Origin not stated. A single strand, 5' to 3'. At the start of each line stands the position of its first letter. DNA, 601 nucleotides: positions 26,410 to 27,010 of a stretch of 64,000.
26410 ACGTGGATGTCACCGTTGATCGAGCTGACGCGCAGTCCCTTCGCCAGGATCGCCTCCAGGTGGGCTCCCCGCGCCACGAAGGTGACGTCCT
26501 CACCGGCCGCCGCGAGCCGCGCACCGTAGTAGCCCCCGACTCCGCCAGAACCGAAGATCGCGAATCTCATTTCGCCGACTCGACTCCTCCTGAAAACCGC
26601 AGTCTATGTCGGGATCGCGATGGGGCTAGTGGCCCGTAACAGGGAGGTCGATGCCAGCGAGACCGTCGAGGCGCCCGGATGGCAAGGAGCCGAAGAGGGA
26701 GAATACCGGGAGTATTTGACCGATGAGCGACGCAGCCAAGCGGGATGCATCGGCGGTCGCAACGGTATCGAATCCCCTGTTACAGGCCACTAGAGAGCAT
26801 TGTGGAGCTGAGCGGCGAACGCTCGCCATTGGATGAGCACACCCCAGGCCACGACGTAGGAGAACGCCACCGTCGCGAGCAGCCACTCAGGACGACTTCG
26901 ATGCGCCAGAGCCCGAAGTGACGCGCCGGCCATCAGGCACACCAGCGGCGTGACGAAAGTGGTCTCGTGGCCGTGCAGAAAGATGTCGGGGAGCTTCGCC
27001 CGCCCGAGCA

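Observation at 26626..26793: Copy B of the element is inverted and carries its own distinct complementary arms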

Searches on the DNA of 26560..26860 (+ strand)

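Call 10: search_rna_families(source=window, start=26560, end=26860, threshold=evalue, max_evalue=10, show_alignments=3)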
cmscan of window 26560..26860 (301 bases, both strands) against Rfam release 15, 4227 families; matches with E-value up to 10: 0.
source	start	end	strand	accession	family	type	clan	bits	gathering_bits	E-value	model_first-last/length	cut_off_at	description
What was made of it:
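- On Curated structured RNA family (Rfam 15): There was none at E<=10 around B (call 10).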

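Call 39: build_rna_model(alignment_id=A2)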
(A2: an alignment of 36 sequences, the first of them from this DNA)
Model R1 built from alignment A2 (36 sequences, 173 columns); structure: RNAalifold consensus.
model positions 166; base pairs 53; branch points 0; effective number of sequences 1.15; information 0.59 bits per position. Calibrated on 0.2 Mb of random sequence (short: E-values are rough).
structure used (alignment columns):
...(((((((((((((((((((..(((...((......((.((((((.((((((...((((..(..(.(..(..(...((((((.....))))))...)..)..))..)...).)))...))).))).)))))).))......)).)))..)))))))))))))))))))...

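Call 40: search_with_rna_model(model_id=R1, source=window, max_evalue=1, show_alignments=0)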
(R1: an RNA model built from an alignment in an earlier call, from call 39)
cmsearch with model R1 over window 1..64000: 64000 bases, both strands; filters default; matches with E-value up to 1: 6.
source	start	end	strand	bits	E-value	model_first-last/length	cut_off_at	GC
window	24006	24173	-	163.7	4.6e-33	1-166/166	no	0.57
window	26626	26793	+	148.3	8.2e-30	1-166/166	no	0.62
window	61836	62000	-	147.3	1.3e-29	1-166/166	no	0.61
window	38258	38303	+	12.6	0.42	1-166/166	no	0.7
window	31856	31899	-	11.8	0.62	1-166/166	no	0.68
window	19285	19330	-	11.1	0.85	1-166/166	no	0.74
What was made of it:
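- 26626..26793 (+): Copy B as reported: C-TA-G ... C-TA-G. The element proper is 26629-26790 (162 nt). The duplicated target TA lies at 26627-26628 and 26791-26792. Covariance-model hit of 148 bits (call 40).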

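Call 41: search_with_rna_model(model_id=R1, sources=[window, L001, L002, L003, L004, L005, L006, L007, L008, L009, L010, L011, L012, L013, L014, L015, L016, L017, L018, L019, L020, L021, L022, L023, L024, L025, L026, L027, L028, L029, L030, L031, L032, L033, L034, L035, L036, L037, L038, L039, L040, L041, L042, L043, L044, L045, L046, L047, L048, L049, L050, L051, L052, L053, L054, L055, L056, L057, L058, L059, L060, L061, L062, L063, L064, L065, L066, L067, L068, L069, L070, L071, L072, L073, L074, L075, L076, L077, L078, L079, L080, L081], max_evalue=0.001, make_alignment=true)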
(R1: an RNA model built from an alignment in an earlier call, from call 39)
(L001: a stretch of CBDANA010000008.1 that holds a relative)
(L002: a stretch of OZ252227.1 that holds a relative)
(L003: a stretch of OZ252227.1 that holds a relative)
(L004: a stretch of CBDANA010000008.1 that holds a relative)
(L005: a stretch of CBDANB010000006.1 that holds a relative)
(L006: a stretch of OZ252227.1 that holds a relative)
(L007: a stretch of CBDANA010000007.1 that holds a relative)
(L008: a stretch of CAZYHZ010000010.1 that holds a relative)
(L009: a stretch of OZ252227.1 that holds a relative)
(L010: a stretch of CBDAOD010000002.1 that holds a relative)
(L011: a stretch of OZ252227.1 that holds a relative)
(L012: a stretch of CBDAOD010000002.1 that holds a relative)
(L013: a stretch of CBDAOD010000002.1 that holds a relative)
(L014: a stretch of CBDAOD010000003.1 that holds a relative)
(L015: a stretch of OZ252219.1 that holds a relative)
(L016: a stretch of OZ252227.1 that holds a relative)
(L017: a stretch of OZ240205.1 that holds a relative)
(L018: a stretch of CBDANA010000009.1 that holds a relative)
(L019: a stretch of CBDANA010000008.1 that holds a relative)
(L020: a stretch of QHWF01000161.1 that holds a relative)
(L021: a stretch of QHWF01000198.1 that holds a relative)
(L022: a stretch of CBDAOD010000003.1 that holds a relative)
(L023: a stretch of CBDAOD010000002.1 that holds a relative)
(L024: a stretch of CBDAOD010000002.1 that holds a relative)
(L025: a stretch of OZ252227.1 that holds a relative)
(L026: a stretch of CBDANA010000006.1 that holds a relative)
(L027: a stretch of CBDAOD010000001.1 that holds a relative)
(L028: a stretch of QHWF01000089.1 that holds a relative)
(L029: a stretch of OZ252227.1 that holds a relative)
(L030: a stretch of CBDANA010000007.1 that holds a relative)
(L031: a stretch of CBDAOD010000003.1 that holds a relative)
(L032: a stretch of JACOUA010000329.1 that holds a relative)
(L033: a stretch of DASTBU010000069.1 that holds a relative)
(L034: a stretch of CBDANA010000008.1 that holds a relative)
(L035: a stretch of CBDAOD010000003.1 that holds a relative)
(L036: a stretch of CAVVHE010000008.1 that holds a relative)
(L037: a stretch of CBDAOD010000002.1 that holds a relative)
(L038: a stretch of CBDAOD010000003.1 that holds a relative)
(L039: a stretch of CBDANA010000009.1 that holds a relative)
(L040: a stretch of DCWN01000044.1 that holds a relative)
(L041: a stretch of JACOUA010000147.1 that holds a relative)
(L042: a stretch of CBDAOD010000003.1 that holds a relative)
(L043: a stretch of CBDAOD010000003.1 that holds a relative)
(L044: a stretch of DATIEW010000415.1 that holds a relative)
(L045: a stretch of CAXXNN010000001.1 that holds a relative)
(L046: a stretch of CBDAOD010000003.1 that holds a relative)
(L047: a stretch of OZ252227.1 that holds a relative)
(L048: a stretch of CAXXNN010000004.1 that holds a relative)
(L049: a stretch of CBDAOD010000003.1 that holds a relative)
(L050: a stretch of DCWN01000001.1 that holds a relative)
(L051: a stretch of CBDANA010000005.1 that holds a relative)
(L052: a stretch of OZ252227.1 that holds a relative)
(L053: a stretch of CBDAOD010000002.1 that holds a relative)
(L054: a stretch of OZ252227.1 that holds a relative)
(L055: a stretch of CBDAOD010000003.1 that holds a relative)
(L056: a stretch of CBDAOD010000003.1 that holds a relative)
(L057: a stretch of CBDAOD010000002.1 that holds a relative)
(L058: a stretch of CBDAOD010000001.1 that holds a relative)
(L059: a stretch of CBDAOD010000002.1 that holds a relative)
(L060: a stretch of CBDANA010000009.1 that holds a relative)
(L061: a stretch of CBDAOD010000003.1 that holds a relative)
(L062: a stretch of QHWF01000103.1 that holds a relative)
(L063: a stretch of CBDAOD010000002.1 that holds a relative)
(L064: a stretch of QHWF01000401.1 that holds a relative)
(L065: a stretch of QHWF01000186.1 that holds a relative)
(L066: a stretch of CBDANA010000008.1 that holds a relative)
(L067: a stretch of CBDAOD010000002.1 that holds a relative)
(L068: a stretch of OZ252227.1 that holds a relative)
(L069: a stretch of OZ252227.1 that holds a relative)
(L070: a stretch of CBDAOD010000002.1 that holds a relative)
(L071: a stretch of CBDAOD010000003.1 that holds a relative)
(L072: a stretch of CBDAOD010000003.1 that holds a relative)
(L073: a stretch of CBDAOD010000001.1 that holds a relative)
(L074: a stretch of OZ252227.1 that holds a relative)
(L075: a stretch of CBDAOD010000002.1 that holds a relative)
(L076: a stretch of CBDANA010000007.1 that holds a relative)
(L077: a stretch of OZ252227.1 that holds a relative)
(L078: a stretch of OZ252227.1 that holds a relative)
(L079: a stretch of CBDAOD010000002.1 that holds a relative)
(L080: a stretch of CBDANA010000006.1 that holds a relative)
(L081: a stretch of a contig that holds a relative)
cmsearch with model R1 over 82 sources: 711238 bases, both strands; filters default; matches with E-value up to 0.001: 160.
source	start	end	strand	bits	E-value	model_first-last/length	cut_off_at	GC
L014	2119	2284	-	194.3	1.7e-38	1-166/166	no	0.66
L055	117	282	-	193.8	2.2e-38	1-166/166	no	0.65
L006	3815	3979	-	191.6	6.2e-38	1-166/166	no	0.66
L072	5529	5694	+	191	8.2e-38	1-166/166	no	0.66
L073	4042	4207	-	191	8.4e-38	1-166/166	no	0.66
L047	7699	7864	-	190.8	9.2e-38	1-166/166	no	0.62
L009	7314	7479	+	189.9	1.4e-37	1-166/166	no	0.64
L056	1033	1198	+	189.6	1.7e-37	1-166/166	no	0.66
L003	6165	6330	-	189.5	1.7e-37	1-166/166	no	0.64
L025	3032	3197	-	189.5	1.7e-37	1-166/166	no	0.65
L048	5079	5244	-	189.1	2.2e-37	1-166/166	no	0.67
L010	5200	5365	+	188.9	2.3e-37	1-166/166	no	0.66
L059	1782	1947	-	188.8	2.5e-37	1-166/166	no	0.67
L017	5834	5999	+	188.8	2.5e-37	1-166/166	no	0.66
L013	4963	5128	+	188.3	3.2e-37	1-166/166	no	0.63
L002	4584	4749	+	188.3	3.2e-37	1-166/166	no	0.64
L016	5153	5318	-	188.1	3.4e-37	1-166/166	no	0.64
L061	4286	4451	-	187.8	4e-37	1-166/166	no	0.66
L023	5562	5727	-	186.2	8.8e-37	1-166/166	no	0.66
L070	7343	7508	-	185.6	1.2e-36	1-166/166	no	0.66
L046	7761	7927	-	185.6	1.2e-36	1-166/166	no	0.65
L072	7788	7953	+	185.5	1.2e-36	1-166/166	no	0.65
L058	6585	6750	-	185.4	1.3e-36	1-166/166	no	0.67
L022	6174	6339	+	184.9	1.6e-36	1-166/166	no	0.64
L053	4458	4623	-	183.2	3.8e-36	1-166/166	no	0.64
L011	7702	7867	-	182.6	5.1e-36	1-166/166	no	0.64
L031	2919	3084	-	181.3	9.5e-36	1-166/166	no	0.64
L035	532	697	-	181.1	1e-35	1-166/166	no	0.66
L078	863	1027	-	180.8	1.2e-35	1-166/166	no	0.62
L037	2917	3082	-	179.4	2.4e-35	1-166/166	no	0.64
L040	6470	6635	+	179.1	2.7e-35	1-166/166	no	0.65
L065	6241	6406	-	179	2.9e-35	1-166/166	no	0.61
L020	2890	3055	-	178.1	4.6e-35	1-166/166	no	0.6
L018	2548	2713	-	177.9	5.1e-35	1-166/166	no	0.65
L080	7657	7822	-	177.7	5.4e-35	1-166/166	no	0.66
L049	4952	5117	-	177.5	6e-35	1-166/166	no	0.65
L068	7606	7771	-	177.2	6.9e-35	1-166/166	no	0.67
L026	4861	5026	+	176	1.2e-34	1-166/166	no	0.66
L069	5820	5985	-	174.8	2.3e-34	1-166/166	no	0.63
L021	2043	2208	-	173.7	3.9e-34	1-166/166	no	0.59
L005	1049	1214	-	172.5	7e-34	1-166/166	no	0.61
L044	1226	1391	-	172.2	7.9e-34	1-166/166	no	0.64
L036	2828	2993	-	171.9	9.2e-34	1-166/166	no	0.61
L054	7847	8000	-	169.7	2.7e-33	13-166/166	5'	0.68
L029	5583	5747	-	169.6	2.9e-33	1-166/166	no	0.64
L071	2602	2767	-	169.3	3.2e-33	1-166/166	no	0.67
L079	602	767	+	167.4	8.3e-33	1-166/166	no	0.65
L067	559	723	-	167.2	9e-33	1-166/166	no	0.66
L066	6335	6500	+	166.7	1.2e-32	1-166/166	no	0.65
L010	4359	4523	+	166.3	1.4e-32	1-166/166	no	0.67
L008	4583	4747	+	161.9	1.2e-31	1-166/166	no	0.66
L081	5970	6135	-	154.3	4.8e-30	1-166/166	no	0.57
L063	1508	1670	+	153.5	7.3e-30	1-166/166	no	0.64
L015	5882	6047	+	148.6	7.7e-29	1-166/166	no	0.58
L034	2326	2503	+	147.4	1.4e-28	1-166/166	no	0.65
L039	6004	6168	+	146.9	1.8e-28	1-166/166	no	0.65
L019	7851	8000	+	140.4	4.2e-27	1-150/166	3'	0.69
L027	5588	5765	-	140.4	4.3e-27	1-166/166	no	0.69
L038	4218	4395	-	138.5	1.1e-26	1-166/166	no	0.65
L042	6856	7034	+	136.4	3e-26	1-166/166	no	0.65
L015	2985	3148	+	136.4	3e-26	1-166/166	no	0.61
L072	6830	7007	-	131.8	2.8e-25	1-166/166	no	0.64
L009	2133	2308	+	128.4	1.5e-24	1-166/166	no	0.63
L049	2723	2887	-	127.4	2.4e-24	1-166/166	no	0.65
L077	7778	7954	+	126.9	3e-24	1-166/166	no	0.63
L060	4092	4268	-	125.9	4.9e-24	1-166/166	no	0.64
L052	3026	3202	-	125.7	5.4e-24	1-166/166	no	0.63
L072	3009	3173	-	123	2.1e-23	1-166/166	no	0.64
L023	440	604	+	118.1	2.2e-22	1-166/166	no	0.61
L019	3289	3467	+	114.6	1.2e-21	1-166/166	no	0.66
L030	5304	5493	+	98.3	3.4e-18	1-166/166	no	0.66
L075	1403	1592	+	96.7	7.5e-18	1-166/166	no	0.66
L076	7370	7559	-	95.6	1.3e-17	1-166/166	no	0.65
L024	7315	7504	+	94.2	2.5e-17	1-166/166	no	0.64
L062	7049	7193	+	94.1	2.6e-17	1-166/166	no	0.57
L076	7204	7359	-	93.7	3.3e-17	1-166/166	no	0.62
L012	4590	4779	+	91.4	9.9e-17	1-166/166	no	0.65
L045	7602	7791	-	91.3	1e-16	1-166/166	no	0.66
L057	3905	4094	+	86.8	9.4e-16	1-166/166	no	0.67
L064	2014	2124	+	85.8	1.5e-15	26-141/166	no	0.7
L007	7226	7415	-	85.5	1.8e-15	1-166/166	no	0.67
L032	4586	4756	+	84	3.7e-15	1-166/166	no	0.67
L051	7719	7874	-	83.6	4.5e-15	1-166/166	no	0.67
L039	1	97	-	83.2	5.5e-15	1-97/166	3'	0.65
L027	4823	4973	+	81.4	1.3e-14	1-166/166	no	0.65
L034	5117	5306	-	79.2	3.8e-14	1-166/166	no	0.64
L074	2382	2560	+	73.9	5.1e-13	1-166/166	no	0.6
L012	7182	7345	+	70.7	2.3e-12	1-166/166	no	0.71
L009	7314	7479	-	69.9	3.6e-12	1-166/166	no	0.64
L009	3234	3411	+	68.7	6.2e-12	1-166/166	no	0.64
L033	1210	1282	+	68.1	8.6e-12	49-121/166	no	0.7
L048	5079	5244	+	62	1.6e-10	1-166/166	no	0.67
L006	3815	3979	+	62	1.7e-10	1-166/166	no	0.66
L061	4286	4451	+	61.9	1.7e-10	1-166/166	no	0.66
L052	421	586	+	61.6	2e-10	1-166/166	no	0.67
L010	5200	5365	-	61.5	2.1e-10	1-166/166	no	0.66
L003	6165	6330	+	61.5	2.1e-10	1-166/166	no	0.64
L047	7699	7864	+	61.1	2.6e-10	1-166/166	no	0.62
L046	7761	7927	+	60.3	3.8e-10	1-166/166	no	0.65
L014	2119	2284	+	59.6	5.2e-10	1-166/166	no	0.66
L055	117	282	+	59.6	5.2e-10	1-166/166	no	0.65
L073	4042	4207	+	59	7.2e-10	1-166/166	no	0.66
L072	5529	5694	-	58.9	7.4e-10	1-166/166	no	0.66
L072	7788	7953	-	58.7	8.1e-10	1-166/166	no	0.65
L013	4963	5128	-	57.9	1.2e-09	1-166/166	no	0.63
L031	2919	3084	+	57.4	1.5e-09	1-166/166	no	0.64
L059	1782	1947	+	57.4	1.5e-09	1-166/166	no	0.67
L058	6585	6750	+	56.5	2.4e-09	1-166/166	no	0.67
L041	52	212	-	56.3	2.7e-09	1-166/166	no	0.65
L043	6904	7076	-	56.3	2.7e-09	1-166/166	no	0.64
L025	3032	3197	+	56.1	2.9e-09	1-166/166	no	0.65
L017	5834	5999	-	55.9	3.3e-09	1-166/166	no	0.66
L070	7343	7508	+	55.7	3.6e-09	1-166/166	no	0.66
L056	1033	1198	-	55.3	4.2e-09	1-166/166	no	0.66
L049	4952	5117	+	54.9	5.3e-09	1-166/166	no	0.65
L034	2326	2503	-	54.6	6e-09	1-166/166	no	0.65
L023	5562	5727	+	54.5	6.2e-09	1-166/166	no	0.66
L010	4359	4523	-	54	8e-09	1-166/166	no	0.67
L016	5153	5318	+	53.8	8.8e-09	1-166/166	no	0.64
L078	863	1027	+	52.9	1.4e-08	1-166/166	no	0.62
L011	7702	7867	+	52.7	1.5e-08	1-166/166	no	0.64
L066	6335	6500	-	51.9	2.2e-08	1-166/166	no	0.65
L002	4584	4749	-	51.5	2.7e-08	1-166/166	no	0.64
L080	7657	7822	+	51.2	3.2e-08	1-166/166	no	0.66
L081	5970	6135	+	49.7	6.5e-08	1-166/166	no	0.57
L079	602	767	-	48.6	1.1e-07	1-166/166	no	0.65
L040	6470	6635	-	48.6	1.1e-07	1-166/166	no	0.65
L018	2548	2713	+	48.5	1.2e-07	1-166/166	no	0.65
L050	4712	4880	-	48.2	1.4e-07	1-166/166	no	0.66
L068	7606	7771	+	48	1.5e-07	1-166/166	no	0.67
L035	532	697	+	46.2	3.5e-07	1-166/166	no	0.66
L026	4861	5026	-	45.2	6e-07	1-166/166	no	0.66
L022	6174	6339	-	44.5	8.4e-07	1-166/166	no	0.64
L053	4458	4623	+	44.2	9.4e-07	1-166/166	no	0.64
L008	4583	4747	-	43.6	1.3e-06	1-166/166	no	0.66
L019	3289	3467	-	43.1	1.6e-06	1-166/166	no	0.66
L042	6856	7034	-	43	1.7e-06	1-166/166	no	0.65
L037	2917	3082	+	41.2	4.1e-06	1-166/166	no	0.64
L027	5588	5765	+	41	4.6e-06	1-166/166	no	0.69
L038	4218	4395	+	38.7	1.4e-05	1-166/166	no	0.65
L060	4092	4268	+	36.9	3.3e-05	1-166/166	no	0.64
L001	7442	7617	-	36.2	4.6e-05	1-166/166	no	0.62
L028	2170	2265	+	36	5.1e-05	40-131/166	no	0.61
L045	7602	7791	+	36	5.3e-05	1-166/166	no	0.66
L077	7778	7954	-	35.4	7.1e-05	1-166/166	no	0.63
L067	559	723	+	35.1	8e-05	1-166/166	no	0.66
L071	2602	2767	+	34.8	9.4e-05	1-166/166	no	0.67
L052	3026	3202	+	34.3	0.00012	1-166/166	no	0.63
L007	7226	7415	+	34.3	0.00012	1-166/166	no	0.67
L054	7847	8000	+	34.3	0.00012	1-154/166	3'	0.68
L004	4025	4190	-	34.2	0.00012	1-166/166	no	0.61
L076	7370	7559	+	33.7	0.00016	1-166/166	no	0.65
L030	5304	5493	-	33.6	0.00017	1-166/166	no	0.66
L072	6830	7007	+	31.6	0.00043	1-166/166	no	0.64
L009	2133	2308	-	31.3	0.00051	1-166/166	no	0.63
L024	7315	7504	-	30.4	0.00078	1-166/166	no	0.64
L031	1390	1461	-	30.3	0.00084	46-124/166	no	0.72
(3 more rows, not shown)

Alignment A3: 150 matches aligned to the model, 451 columns, each read 5' to 3' on its own strand. Consensus structure (alignment columns), stored with it:
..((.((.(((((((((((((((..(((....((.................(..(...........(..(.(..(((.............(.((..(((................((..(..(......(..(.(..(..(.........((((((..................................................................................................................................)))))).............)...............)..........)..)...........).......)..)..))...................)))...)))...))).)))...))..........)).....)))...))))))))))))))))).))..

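Call 73: search_dna_similar(query=window:26626-26793:+, collection=plasmids, mode=distant, max_evalue=0.001, max_rows=15)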
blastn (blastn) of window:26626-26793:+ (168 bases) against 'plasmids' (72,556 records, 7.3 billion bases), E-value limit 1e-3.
No match.
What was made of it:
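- Tried and rejected: Plasmid database with copy B: no match (call 73).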

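Call 90: search_with_rna_model(model_id=R1, sources=[L082, L083, L084, L085, L086, L087, L088, L089, L090], max_evalue=0.0001)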
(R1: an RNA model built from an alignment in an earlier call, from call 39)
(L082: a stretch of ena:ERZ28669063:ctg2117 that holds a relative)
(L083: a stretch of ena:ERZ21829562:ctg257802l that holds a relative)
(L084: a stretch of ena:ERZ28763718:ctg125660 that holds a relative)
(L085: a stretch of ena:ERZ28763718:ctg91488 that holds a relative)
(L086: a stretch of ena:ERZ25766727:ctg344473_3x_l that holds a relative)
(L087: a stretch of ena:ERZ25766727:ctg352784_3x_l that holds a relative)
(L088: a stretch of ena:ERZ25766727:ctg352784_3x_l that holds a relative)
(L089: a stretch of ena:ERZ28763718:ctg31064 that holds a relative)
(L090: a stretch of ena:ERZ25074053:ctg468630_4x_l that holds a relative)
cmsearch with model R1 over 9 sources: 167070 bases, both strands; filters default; matches with E-value up to 0.0001: 10.
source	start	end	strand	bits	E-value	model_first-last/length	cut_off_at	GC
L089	17692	17858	+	170.6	4.1e-34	1-166/166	no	0.56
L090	15396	15563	+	137.4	4.3e-27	1-166/166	no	0.63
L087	6545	6683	-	116.7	1e-22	1-166/166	no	0.63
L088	11403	11541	-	116.7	1e-22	1-166/166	no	0.63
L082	2704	2865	+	106.8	1.3e-20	1-166/166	no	0.61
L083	1583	1744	+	106.8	1.3e-20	1-166/166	no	0.61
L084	3813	3974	+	106.8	1.3e-20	1-166/166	no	0.61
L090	15327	15391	+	62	3.9e-11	53-116/166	no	0.62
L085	19869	20034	-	61.5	4.8e-11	1-166/166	no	0.65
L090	15396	15563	-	43.1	3.8e-07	1-166/166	no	0.63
